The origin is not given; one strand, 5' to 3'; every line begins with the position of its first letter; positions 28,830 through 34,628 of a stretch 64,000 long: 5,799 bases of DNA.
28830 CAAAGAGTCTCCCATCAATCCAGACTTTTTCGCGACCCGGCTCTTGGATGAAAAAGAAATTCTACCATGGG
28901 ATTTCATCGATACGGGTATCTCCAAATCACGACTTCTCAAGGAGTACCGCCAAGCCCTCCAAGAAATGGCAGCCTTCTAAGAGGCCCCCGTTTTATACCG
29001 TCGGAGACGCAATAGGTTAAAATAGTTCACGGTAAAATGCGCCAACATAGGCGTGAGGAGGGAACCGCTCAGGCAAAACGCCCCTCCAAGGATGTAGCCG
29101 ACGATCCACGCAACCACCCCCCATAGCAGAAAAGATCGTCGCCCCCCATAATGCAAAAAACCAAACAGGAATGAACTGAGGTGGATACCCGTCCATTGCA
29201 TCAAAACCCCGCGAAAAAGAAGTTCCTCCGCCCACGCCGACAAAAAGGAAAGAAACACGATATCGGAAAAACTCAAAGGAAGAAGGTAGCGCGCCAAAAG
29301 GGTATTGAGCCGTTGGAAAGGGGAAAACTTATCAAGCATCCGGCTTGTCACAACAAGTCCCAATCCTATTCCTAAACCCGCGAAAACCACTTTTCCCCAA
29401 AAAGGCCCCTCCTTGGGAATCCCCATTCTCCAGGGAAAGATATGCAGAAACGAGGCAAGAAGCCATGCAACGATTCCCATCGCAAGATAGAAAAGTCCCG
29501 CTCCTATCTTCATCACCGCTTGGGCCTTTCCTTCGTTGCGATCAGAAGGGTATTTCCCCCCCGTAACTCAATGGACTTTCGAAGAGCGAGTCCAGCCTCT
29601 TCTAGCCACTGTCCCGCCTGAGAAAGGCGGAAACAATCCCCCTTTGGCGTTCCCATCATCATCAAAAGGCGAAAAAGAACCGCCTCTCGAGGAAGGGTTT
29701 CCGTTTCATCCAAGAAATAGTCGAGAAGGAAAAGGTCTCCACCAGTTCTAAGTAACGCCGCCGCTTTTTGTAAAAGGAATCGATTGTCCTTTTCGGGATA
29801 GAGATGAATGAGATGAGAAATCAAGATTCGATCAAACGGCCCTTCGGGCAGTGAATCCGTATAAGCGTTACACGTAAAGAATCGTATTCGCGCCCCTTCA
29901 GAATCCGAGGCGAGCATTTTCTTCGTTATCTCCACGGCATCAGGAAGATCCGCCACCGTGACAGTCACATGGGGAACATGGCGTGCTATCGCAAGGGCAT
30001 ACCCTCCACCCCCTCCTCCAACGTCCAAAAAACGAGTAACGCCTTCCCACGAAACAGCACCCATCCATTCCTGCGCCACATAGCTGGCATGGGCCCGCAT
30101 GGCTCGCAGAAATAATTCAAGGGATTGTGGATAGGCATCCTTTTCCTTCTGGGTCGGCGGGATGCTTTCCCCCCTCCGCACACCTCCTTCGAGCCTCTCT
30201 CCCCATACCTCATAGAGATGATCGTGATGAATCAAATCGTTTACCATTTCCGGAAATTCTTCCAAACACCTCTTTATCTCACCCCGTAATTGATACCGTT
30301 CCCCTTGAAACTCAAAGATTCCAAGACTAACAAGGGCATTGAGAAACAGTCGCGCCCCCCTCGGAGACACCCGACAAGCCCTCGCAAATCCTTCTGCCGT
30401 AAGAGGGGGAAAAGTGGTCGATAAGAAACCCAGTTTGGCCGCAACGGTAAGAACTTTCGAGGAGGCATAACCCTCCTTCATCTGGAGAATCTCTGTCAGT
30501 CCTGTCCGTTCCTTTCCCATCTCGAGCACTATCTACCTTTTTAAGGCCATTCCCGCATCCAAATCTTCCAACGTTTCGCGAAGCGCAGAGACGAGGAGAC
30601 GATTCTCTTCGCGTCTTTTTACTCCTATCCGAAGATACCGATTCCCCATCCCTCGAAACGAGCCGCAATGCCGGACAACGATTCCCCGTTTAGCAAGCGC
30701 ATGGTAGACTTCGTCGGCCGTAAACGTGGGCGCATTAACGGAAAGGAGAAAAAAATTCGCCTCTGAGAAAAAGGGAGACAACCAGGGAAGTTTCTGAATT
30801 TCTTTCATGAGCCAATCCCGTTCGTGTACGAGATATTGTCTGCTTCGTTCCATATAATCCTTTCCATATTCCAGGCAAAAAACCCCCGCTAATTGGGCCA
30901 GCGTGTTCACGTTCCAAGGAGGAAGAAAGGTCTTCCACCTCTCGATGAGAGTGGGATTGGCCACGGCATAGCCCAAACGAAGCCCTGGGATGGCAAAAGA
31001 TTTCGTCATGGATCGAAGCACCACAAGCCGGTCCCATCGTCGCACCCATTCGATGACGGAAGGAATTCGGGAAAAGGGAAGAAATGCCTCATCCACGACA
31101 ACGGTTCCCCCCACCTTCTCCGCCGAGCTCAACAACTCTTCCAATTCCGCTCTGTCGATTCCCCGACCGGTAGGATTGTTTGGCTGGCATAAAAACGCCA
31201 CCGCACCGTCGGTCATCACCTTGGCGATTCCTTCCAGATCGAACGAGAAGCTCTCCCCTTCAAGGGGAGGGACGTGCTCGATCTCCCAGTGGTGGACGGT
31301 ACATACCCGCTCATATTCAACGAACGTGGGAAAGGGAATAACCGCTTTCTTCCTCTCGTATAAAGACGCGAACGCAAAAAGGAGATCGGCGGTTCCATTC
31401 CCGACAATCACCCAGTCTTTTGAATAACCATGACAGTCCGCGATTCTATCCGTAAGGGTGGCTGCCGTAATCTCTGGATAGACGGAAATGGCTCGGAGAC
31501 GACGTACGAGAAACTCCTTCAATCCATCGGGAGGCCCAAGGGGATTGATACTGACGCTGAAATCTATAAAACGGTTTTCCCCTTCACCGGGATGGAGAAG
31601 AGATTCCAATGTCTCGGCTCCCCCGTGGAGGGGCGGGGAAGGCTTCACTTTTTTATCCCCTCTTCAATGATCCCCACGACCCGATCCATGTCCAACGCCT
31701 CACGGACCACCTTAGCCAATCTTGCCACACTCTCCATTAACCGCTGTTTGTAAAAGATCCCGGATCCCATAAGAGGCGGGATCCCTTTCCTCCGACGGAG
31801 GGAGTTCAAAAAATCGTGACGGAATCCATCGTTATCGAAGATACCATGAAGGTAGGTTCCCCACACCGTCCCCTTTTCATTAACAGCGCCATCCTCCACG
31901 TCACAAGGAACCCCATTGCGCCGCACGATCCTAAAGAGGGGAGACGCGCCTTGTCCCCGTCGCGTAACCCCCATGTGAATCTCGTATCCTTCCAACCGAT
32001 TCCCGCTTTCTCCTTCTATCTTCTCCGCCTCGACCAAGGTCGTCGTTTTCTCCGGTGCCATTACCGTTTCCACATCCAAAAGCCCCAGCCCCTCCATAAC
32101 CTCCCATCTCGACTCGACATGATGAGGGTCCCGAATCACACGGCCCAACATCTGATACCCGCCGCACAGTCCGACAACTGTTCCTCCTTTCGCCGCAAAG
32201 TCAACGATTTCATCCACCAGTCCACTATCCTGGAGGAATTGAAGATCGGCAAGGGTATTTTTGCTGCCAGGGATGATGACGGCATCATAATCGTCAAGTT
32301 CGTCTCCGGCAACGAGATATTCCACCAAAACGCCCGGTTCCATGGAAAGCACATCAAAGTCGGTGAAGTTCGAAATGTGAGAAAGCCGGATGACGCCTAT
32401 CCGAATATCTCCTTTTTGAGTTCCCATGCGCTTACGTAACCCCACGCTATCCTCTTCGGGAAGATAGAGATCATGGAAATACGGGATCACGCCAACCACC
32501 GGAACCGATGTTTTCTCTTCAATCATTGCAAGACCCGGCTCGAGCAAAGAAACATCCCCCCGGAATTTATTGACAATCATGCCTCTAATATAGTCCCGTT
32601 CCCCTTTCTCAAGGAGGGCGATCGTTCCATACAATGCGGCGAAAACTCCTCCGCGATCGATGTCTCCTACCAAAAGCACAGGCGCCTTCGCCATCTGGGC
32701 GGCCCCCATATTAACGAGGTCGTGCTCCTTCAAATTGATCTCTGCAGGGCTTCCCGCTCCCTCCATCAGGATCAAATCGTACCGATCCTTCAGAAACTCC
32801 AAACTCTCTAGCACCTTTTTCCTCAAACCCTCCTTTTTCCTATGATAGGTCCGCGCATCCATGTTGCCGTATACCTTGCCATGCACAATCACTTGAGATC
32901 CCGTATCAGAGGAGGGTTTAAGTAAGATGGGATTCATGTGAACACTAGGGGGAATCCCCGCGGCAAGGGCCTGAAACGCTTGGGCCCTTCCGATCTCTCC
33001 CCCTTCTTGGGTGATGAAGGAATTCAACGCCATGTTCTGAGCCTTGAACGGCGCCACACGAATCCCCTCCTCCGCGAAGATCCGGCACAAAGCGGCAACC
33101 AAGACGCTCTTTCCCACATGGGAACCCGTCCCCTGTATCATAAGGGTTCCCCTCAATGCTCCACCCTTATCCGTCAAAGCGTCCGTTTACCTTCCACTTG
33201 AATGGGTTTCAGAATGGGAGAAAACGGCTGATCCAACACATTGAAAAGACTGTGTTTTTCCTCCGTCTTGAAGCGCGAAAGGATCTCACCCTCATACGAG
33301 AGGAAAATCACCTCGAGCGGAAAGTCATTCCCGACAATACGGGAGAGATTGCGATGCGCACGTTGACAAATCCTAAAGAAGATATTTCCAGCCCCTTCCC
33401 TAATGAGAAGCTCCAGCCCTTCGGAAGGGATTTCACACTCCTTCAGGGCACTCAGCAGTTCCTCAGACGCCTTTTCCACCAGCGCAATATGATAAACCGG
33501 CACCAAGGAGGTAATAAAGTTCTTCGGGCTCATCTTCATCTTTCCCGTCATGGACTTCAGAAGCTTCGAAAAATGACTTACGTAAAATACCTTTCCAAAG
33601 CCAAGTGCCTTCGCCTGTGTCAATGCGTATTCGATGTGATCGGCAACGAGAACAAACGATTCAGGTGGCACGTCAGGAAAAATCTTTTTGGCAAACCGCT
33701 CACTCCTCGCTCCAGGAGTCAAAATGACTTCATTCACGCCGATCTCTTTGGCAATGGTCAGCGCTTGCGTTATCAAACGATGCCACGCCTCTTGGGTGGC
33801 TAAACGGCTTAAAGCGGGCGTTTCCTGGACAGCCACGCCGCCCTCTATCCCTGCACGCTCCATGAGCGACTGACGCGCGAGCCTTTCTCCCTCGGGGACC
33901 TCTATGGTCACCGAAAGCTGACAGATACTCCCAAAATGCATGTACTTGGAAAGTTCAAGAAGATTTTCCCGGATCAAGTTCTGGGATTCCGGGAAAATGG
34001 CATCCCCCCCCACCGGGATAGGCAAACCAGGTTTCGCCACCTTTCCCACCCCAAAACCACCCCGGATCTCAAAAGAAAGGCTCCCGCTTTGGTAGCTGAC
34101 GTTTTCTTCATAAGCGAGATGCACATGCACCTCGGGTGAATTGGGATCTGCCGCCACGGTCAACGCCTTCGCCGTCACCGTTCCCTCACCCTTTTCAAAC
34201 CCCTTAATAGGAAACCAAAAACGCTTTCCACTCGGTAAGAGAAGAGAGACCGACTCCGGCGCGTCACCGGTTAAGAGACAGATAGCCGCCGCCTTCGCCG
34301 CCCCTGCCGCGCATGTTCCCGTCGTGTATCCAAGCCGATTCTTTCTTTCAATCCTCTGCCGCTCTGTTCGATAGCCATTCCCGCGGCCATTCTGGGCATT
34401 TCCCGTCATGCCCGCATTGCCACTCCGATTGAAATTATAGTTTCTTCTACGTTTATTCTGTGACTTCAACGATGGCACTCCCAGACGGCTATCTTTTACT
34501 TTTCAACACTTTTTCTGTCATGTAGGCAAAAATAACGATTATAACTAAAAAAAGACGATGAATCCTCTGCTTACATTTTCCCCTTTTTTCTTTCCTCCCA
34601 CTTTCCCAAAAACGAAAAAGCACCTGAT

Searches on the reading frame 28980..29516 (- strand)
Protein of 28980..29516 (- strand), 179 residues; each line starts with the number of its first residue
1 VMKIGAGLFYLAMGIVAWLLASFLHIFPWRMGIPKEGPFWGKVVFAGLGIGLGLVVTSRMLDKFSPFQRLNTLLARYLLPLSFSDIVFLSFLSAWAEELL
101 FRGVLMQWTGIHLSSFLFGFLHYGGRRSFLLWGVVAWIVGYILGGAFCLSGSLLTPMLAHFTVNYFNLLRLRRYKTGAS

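Call 23: search_protein_families(library=ncbifam, proteins=[window:28980-29516:-], max_evalue=0.00001)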
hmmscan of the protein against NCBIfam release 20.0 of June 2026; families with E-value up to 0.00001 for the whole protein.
window:28980-29516:- (179 aa): 1 family
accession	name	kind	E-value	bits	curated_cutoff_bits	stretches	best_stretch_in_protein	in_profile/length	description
NF041647.1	ABC_perm_CPBP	equivalog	2.2e-10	39.9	435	1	16-169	471-632/636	ABC transporter permease subunit/CPBP intramembrane protease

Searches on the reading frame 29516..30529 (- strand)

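Call 23: search_protein_families(library=ncbifam, proteins=[window:29516-30529:-], max_evalue=0.00001)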
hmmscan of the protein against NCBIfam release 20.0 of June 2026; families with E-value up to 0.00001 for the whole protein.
window:29516-30529:- (338 aa): 4 families
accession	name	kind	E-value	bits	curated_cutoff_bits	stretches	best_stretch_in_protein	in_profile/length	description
NF053543.1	FlxJ_fam_MTase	equivalog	6.6e-18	64.7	560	1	158-281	172-296/352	FlxJ family methyltransferase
TIGR02716.1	C20_methyl_CrtF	equivalog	1.5e-15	57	276.1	1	142-278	128-262/306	bacteriochlorophyllide d C-20 methyltransferase BchU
NF043040.1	corrin_prot_MT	hypoth_equivalog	8.1e-08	32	180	1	164-290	42-169/216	corrinoid protein-associated methyltransferase CpaM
NF041537.1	ArsM_AhpD_UU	exception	7.4e-06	25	510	0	165-274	78-186/345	arsenite methyltransferase/AhpD domain selenoprotein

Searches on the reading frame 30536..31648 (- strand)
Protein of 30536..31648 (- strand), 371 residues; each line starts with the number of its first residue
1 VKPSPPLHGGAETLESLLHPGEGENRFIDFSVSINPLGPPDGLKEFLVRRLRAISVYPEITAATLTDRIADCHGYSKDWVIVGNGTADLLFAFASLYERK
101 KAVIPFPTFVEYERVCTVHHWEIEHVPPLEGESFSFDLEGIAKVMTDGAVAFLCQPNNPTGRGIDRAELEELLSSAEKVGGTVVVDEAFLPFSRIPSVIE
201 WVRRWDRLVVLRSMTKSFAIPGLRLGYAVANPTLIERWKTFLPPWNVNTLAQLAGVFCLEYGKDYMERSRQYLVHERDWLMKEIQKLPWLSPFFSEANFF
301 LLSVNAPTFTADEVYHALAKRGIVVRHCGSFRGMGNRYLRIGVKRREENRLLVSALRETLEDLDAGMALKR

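Call 23: search_protein_families(library=ncbifam, proteins=[window:30536-31648:-], max_evalue=0.00001)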
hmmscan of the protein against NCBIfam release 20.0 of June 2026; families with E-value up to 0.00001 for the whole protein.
window:30536-31648:- (371 aa): 58 families (the best 25 are shown)
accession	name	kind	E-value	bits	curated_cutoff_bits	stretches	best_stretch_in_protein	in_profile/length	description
TIGR01140.1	L_thr_O3P_dcar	equivalog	8.3e-90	301.2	290.55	1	8-357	1-331/331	threonine-phosphate decarboxylase CobD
TIGR01141.1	hisC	equivalog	6.8e-69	232.4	276.55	1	24-358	19-348/349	histidinol-phosphate transaminase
NF005915.1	PRK07908.1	equivalog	2.7e-51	174.9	360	1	24-357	11-332/332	Rv2231c family histidinol phosphate aminotransferase CobC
NF006225.0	PRK08354.1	equivalog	5.1e-48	164.1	288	1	17-360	6-316/318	putative aminotransferase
NF002878.0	PRK03321.1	subfamily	2e-42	145.2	374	1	20-360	17-349/352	histidinol-phosphate transaminase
NF053748.1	bifunc_CobBC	exception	4.1e-42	144.5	950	1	18-357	471-797/797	bifunctional hydrogenobyrinic acid a,c-diamide synthase/histidinol phosphate aminotransferase CobBC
NF005021.0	PRK06425.1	equivalog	9.6e-38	130.1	353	1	25-362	16-333/335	histidinol-phosphate aminotransferase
NF002877.0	PRK03317.1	equivalog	1.6e-35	122.6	409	1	57-362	67-369/374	histidinol-phosphate transaminase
NF003496.0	PRK05166.1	equivalog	2.3e-33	115.4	540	1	33-360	44-370/373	histidinol-phosphate transaminase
NF006580.0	PRK09105.1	subfamily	3.4e-33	115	444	1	35-349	56-360/375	pyridoxal phosphate-dependent aminotransferase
NF041364.1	GntC_guanitoxin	equivalog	1.7e-32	112.8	415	1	76-349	59-345/356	guanitoxin biosynthesis PLP-dependent (S)-gamma-hydroxy-L-arginine cyclodehydratase GntC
NF002726.0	PRK02610.1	equivalog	1.5e-31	109.6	391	1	40-362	43-371/374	histidinol-phosphate transaminase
NF051461.1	pyoverd_PtaA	equivalog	3.4e-31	108.3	500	1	24-350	35-350/359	pyoverdine biosynthesis transaminase PtaA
NF006014.0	PRK08153.1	equivalog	4.4e-22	78.5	510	1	50-363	58-367/370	pyridoxal phosphate-dependent aminotransferase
NF004770.0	PRK06108.1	subfamily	3.4e-21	75.5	422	1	77-351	97-381/396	pyridoxal phosphate-dependent aminotransferase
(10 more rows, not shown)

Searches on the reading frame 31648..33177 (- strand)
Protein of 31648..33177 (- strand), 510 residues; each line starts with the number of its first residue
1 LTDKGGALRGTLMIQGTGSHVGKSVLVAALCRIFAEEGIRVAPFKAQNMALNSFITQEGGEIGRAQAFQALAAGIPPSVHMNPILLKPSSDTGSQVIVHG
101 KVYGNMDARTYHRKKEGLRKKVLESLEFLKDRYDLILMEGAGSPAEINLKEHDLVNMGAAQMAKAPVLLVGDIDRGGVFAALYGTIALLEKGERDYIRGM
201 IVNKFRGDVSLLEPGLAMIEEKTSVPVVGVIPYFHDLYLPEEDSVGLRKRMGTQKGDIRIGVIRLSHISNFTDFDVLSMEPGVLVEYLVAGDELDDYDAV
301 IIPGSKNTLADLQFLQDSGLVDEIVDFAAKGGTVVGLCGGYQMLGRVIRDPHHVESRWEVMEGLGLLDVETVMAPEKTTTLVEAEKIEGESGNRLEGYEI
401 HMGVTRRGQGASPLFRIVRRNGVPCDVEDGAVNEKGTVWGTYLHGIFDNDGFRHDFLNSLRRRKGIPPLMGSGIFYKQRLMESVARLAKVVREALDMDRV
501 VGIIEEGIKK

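Call 23: search_protein_families(library=ncbifam, proteins=[window:31648-33177:-], max_evalue=0.00001)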
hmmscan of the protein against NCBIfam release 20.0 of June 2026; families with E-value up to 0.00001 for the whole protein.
window:31648-33177:- (510 aa): 8 families
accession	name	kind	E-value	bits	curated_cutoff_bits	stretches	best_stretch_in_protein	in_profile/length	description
NF001989.1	PRK00784.1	equivalog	4.1e-199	662.2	273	1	11-504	2-479/480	cobyric acid synthase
TIGR00313.1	cobQ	equivalog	9.2e-176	585.3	309.9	1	12-498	1-475/477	cobyric acid synthase CobQ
NF004921.0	PRK06278.1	equivalog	3.6e-17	62.4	354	1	260-461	3-201/482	cobyrinic acid a,c-diamide synthase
TIGR00379.1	cobB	subfamily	3.8e-16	59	261.4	1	274-447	263-433/449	cobyrinic/hydrogenobyrinic acid a,c-diamide synthase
NF002204.1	PRK01077.1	equivalog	3.4e-14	52.6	254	1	294-446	274-419/420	cobyrinic acid a,c-diamide synthase CobB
NF033195.1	F430_CfbB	exception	6e-13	48.4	560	1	273-444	265-436/451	Ni-sirohydrochlorin a,c-diamide synthase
NF010471.0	PRK13896.1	equivalog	1.4e-12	47.4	693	1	289-448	267-422/433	cobyrinic acid a,c-diamide synthase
NF045636.1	isoglutsynth_GatD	equivalog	7.6e-09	35.3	400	1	295-445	65-208/258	lipid II isoglutaminyl synthase subunit GatD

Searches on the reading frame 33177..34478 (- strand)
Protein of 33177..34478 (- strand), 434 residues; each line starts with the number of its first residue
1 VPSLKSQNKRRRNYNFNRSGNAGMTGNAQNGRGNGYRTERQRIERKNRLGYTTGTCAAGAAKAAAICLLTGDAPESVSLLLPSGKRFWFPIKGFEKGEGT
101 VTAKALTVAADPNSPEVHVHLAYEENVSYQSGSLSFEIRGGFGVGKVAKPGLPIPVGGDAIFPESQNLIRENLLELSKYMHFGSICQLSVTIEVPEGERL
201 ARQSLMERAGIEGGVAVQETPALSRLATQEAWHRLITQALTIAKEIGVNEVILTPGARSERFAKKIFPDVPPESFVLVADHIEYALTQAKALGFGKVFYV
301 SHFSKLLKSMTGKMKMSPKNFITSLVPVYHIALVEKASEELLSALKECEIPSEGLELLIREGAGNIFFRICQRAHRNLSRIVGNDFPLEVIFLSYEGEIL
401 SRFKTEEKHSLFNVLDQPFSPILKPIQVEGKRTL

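Call 23: search_protein_families(library=ncbifam, proteins=[window:33177-34478:-], max_evalue=0.00001)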
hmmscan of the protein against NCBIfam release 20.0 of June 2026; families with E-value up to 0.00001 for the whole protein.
window:33177-34478:- (434 aa): 5 families
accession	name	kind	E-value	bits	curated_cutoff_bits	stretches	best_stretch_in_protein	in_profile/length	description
TIGR00312.2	cbiD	equivalog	2.7e-66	224.1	200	1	48-400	2-345/346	cobalt-precorrin-5B (C(1))-methyltransferase CbiD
NF000849.0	PRK00075.1-1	equivalog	3.8e-63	213.9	348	1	38-406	3-364/366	cobalt-precorrin-5B (C(1))-methyltransferase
NF000855.0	PRK00075.2-4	equivalog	1.9e-19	69.7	399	1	49-289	45-263/339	cobalt-precorrin-5B (C(1))-methyltransferase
NF000856.0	PRK00075.2-5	equivalog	4.3e-19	68.8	343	1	48-290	42-262/334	cobalt-precorrin-5B (C(1))-methyltransferase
NF000853.0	PRK00075.2-2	equivalog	1.8e-10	40.5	346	1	48-290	45-253/307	cobalt-precorrin-5B (C(1))-methyltransferase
